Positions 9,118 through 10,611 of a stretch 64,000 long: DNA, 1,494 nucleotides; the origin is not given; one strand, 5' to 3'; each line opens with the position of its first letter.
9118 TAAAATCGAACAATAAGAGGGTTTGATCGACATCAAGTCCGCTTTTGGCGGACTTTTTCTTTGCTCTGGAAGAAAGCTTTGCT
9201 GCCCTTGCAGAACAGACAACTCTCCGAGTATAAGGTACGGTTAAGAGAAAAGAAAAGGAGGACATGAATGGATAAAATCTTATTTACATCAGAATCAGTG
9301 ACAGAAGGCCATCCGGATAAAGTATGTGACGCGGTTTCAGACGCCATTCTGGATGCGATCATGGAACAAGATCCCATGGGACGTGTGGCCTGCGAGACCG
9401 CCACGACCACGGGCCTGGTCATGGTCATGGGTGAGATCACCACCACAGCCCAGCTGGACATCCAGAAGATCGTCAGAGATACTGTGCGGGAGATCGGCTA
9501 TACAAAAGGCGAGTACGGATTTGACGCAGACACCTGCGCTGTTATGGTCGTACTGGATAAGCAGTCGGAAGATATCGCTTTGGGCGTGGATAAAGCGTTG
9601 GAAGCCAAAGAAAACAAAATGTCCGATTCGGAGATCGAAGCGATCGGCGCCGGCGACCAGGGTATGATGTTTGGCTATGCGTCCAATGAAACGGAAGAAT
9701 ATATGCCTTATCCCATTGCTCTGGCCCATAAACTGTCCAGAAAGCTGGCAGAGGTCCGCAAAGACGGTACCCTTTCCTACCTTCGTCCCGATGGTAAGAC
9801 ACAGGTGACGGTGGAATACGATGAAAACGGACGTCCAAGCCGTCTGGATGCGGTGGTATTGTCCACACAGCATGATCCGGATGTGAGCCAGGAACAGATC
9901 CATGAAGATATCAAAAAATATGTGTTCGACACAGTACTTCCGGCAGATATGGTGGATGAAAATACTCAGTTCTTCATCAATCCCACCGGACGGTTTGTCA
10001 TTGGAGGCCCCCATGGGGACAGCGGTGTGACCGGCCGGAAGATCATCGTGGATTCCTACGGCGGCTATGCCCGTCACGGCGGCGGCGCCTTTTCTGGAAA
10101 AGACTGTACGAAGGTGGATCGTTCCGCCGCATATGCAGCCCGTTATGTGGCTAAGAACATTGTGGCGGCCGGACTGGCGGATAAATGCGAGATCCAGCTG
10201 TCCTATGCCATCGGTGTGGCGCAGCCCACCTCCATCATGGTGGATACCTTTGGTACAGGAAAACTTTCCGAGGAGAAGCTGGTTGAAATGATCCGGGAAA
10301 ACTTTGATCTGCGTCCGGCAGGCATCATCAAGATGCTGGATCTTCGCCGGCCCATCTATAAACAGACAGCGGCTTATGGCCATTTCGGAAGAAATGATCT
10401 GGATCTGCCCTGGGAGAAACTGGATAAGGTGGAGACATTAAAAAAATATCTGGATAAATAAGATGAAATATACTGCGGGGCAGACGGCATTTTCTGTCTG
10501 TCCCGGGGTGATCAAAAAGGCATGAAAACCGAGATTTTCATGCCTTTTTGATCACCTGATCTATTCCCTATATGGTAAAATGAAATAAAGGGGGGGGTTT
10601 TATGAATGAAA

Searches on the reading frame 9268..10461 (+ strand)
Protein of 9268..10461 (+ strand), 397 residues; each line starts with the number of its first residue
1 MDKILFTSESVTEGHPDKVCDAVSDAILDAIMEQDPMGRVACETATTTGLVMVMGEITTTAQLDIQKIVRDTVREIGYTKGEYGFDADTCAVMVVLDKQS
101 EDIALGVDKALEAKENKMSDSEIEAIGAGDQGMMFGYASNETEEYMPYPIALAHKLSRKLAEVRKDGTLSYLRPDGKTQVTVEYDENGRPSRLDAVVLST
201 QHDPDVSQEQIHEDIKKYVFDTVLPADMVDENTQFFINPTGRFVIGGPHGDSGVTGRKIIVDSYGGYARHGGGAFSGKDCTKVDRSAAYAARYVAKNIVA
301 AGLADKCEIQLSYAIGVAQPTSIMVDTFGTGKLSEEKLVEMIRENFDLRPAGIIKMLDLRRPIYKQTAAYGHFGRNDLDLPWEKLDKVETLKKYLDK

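Call 14: search_protein_families(library=pfam, proteins=[window:9268-10461:+], max_evalue=0.00001)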
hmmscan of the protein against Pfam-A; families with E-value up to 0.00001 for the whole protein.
window:9268-10461:+ (397 aa): 3 families
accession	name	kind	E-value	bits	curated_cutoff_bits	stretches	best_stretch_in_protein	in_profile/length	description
PF02773.21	S-AdoMet_synt_C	-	1.5e-71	239.2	25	1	245-384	1-138/138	S-adenosylmethionine synthetase, C-terminal domain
PF02772.21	S-AdoMet_synt_M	-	6.5e-52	175.2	29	1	126-243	2-120/120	S-adenosylmethionine synthetase, central domain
PF00438.25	S-AdoMet_synt_N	-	1.2e-44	151.3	33.1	1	4-100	2-98/99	S-adenosylmethionine synthetase, N-terminal domain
